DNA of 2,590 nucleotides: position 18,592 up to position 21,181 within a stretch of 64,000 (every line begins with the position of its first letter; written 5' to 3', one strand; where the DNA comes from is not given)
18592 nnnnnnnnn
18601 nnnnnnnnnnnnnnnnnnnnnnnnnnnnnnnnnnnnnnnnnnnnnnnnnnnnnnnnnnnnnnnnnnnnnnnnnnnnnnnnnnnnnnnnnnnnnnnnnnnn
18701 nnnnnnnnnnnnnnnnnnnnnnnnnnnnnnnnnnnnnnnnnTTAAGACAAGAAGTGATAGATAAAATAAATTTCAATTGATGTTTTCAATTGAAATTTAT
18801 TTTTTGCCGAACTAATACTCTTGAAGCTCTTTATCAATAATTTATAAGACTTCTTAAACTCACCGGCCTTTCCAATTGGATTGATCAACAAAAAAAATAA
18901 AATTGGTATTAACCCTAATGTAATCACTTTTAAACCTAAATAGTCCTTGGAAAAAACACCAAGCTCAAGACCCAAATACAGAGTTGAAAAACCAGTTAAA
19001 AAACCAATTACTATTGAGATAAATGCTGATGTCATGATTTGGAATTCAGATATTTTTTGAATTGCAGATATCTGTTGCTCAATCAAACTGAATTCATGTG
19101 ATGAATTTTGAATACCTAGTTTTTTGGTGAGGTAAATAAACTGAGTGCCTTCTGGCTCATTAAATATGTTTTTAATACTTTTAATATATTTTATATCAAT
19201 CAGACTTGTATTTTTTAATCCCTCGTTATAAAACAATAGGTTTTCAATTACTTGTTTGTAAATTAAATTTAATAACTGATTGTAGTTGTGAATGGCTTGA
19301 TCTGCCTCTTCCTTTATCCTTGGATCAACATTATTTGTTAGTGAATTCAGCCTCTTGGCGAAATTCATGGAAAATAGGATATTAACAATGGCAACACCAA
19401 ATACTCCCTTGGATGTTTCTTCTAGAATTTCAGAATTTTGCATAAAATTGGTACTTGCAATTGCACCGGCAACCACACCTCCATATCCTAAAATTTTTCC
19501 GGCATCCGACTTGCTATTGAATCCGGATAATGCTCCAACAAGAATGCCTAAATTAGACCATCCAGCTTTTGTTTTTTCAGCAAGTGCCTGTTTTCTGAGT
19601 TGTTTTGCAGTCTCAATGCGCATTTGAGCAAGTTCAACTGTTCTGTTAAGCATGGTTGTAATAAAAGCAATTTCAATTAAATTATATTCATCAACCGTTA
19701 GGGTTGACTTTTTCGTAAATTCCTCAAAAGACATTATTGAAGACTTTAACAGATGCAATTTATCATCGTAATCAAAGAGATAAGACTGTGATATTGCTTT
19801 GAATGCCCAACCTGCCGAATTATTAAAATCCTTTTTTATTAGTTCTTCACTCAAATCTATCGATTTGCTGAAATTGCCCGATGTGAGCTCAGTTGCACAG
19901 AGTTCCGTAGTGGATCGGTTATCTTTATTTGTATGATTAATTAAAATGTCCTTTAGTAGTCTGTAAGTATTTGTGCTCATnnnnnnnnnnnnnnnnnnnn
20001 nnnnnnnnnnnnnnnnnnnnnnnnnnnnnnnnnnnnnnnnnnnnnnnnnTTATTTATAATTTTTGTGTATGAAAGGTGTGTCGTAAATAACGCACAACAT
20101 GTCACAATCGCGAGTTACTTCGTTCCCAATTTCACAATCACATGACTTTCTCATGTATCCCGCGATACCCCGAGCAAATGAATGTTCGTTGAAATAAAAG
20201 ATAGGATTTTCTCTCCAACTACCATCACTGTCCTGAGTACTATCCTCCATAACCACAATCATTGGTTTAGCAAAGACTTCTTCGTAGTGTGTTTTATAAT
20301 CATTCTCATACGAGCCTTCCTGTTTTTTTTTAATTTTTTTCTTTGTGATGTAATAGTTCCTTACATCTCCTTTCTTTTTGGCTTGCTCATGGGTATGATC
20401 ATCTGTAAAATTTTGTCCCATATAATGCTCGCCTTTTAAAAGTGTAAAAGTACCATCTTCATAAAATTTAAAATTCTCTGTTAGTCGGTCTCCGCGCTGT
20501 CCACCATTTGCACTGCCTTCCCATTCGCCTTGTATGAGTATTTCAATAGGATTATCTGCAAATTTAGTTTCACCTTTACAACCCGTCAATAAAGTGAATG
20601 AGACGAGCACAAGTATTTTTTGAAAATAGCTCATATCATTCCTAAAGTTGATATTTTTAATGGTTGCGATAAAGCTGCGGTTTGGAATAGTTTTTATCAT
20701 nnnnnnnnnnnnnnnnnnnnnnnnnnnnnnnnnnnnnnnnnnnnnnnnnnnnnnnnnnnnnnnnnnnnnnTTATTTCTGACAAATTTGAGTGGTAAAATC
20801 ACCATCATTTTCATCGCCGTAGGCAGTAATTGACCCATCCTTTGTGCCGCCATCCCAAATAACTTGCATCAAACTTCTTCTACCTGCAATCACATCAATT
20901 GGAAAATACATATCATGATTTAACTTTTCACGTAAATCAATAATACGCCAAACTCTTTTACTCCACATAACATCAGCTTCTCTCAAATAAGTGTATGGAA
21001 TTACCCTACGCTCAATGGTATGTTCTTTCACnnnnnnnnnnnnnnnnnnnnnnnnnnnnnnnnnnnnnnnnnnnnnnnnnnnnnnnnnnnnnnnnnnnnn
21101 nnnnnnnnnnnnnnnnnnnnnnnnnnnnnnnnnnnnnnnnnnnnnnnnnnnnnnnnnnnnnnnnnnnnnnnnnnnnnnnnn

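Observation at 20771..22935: Translationally coupled ORF181 - lipoprotein GldM-like - decayed GldN-like operon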

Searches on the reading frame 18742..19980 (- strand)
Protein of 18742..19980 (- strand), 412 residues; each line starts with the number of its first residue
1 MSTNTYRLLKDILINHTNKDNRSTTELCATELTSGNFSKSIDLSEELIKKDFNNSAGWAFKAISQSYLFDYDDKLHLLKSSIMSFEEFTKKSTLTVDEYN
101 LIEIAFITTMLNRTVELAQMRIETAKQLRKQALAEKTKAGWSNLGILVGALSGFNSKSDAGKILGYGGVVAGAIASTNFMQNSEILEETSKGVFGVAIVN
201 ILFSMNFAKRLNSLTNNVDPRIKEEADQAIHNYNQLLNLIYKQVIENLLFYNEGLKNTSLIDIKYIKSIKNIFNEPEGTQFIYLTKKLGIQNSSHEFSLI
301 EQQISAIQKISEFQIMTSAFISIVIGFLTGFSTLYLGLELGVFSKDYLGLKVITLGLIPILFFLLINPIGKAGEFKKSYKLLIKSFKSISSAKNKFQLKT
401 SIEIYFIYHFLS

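Call 3: search_protein_families(library=pfam, proteins=[window:18742-19980:-], max_evalue=1)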
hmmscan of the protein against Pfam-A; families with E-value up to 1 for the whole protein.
window:18742-19980:- (412 aa): 1 family
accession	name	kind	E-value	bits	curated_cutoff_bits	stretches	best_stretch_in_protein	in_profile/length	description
PF20712.2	CyanoTRADDas_TM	-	0.2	12.2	24.3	1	146-183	24-62/68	Cyanobacterial TRADD-N associated 2-Transmembrane domain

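Call 4: search_protein_families(library=ncbifam, proteins=[window:18742-19980:-], max_evalue=1)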
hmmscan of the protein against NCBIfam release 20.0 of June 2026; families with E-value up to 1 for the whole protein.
window:18742-19980:- (412 aa): 2 families
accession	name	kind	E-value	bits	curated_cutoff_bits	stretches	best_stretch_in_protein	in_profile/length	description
NF047767.1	LBF_2804_fam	subfamily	0.0088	15.3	80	1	283-339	7-61/352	LBF_2804 family protein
NF000100.2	AAC_2p_IIa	exception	0.08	12.3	510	1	96-148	155-204/238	kasugamycin N-acetyltransferase AAC(2')-IIa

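Call 42: search_protein_families(library=padloc, proteins=[window:18742-19980:-], max_evalue=1)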
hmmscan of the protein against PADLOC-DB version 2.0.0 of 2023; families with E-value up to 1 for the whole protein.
window:18742-19980:- (412 aa): 0 families

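Call 43: search_protein_families(library=phrogs, proteins=[window:18742-19980:-], max_evalue=1)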
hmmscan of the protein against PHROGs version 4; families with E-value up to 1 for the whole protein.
window:18742-19980:- (412 aa): 1 family
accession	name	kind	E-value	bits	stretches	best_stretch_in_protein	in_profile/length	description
phrog_27452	-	unknown function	0.12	14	1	110-181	13-81/91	-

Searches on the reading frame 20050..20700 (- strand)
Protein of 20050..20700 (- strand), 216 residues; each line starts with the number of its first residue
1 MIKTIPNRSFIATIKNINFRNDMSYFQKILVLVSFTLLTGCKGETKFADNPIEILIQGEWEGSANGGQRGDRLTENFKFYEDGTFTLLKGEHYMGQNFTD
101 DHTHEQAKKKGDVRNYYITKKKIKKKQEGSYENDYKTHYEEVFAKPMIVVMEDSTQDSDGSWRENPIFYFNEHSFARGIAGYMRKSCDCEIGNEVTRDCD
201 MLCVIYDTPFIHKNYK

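Call 3: search_protein_families(library=pfam, proteins=[window:20050-20700:-], max_evalue=1)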
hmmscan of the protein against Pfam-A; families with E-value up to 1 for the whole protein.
window:20050-20700:- (216 aa): 0 families

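Call 4: search_protein_families(library=ncbifam, proteins=[window:20050-20700:-], max_evalue=1)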
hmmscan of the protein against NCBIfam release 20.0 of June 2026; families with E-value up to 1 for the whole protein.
window:20050-20700:- (216 aa): 1 family
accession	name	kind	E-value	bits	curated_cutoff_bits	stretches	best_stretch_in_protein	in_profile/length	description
NF007319.0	PRK09810.1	equivalog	0.099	12.6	86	1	29-43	7-21/41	lipoprotein antitoxin entericidin A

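Call 42: search_protein_families(library=padloc, proteins=[window:20050-20700:-], max_evalue=1)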
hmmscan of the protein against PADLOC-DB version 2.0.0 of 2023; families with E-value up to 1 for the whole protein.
window:20050-20700:- (216 aa): 0 families

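Call 43: search_protein_families(library=phrogs, proteins=[window:20050-20700:-], max_evalue=1)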
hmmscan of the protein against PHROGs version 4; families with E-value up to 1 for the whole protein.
window:20050-20700:- (216 aa): 2 families
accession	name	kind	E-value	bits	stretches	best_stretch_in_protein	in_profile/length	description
phrog_6073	-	lysis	0.13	13.6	1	27-49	3-28/67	Rz-like spanin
phrog_4487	-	unknown function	0.16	12.9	1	27-87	2-57/127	-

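Call 95: find_encoding_contigs(protein=window:20050-20634:-, flank=4000, max_places=6)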
Protein window:20050-20634:- (194 aa): 1 contig read that carries it; 1 place shown.
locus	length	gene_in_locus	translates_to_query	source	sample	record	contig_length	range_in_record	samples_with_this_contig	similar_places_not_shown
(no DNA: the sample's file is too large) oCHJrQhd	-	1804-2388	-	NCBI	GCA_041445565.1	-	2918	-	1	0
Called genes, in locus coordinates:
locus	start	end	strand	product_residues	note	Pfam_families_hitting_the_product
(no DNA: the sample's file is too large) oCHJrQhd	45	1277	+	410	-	PF21602:GldM_3rd, PF12080:GldM_4th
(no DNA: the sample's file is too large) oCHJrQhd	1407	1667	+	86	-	PF19841:GldN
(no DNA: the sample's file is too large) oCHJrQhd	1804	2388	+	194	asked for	-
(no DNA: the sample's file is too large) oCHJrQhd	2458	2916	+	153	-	?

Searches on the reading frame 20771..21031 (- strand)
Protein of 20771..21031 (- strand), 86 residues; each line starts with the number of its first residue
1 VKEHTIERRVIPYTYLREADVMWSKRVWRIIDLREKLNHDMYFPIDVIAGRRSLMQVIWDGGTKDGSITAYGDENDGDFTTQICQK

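Call 3: search_protein_families(library=pfam, proteins=[window:20771-21031:-], max_evalue=1)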
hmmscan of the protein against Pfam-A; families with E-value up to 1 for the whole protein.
window:20771-21031:- (86 aa): 1 family
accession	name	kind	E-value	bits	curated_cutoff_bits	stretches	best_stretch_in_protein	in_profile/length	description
PF19841.4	GldN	-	2.4e-16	60.5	23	1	17-84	2-61/228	Gliding motility associated protein GldN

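Call 4: search_protein_families(library=ncbifam, proteins=[window:20771-21031:-], max_evalue=1)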
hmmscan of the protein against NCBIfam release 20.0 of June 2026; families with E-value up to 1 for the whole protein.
window:20771-21031:- (86 aa): 1 family
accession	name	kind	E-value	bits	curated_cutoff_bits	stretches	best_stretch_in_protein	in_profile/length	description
TIGR03523.1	GldN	equivalog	1.1e-19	70.8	85.9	1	7-77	42-112/280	type IX secretion system ring subunit PorN/GldN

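Call 25: list_cluster_members(proteins=[P0001, P0056, window:20771-21031:-, window:20050-20700:-, window:18742-19980:-, window:23150-23542:+, window:24083-25741:-])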
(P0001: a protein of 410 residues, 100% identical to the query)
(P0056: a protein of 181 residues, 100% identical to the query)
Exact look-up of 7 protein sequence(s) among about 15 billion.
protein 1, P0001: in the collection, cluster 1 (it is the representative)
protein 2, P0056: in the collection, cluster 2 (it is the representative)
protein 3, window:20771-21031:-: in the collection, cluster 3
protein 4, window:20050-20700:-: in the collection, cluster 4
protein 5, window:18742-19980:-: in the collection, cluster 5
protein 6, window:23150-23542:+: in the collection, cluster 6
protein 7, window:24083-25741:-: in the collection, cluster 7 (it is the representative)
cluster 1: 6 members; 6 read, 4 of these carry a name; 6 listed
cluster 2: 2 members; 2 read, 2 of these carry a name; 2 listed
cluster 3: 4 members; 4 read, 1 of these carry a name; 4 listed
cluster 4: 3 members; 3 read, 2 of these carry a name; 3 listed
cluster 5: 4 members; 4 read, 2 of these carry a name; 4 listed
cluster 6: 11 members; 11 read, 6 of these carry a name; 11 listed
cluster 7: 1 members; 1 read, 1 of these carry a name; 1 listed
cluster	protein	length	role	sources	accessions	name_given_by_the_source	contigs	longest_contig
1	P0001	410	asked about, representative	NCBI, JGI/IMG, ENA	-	hypothetical protein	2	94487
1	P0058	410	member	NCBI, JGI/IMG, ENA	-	hypothetical protein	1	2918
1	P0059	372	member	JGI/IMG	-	DNA-directed RNA polymerase subunit F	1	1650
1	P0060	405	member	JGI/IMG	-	DNA-directed RNA polymerase subunit F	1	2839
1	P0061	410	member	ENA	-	-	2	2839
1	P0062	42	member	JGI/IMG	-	-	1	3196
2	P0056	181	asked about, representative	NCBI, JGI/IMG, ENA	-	hypothetical protein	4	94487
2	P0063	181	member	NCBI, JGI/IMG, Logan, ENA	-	hypothetical protein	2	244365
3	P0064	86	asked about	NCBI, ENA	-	-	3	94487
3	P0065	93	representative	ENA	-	-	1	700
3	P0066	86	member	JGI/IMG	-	hypothetical protein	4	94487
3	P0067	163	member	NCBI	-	-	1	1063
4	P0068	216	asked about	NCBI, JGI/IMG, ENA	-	hypothetical protein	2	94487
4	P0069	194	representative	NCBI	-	-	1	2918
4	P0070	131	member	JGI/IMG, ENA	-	hypothetical protein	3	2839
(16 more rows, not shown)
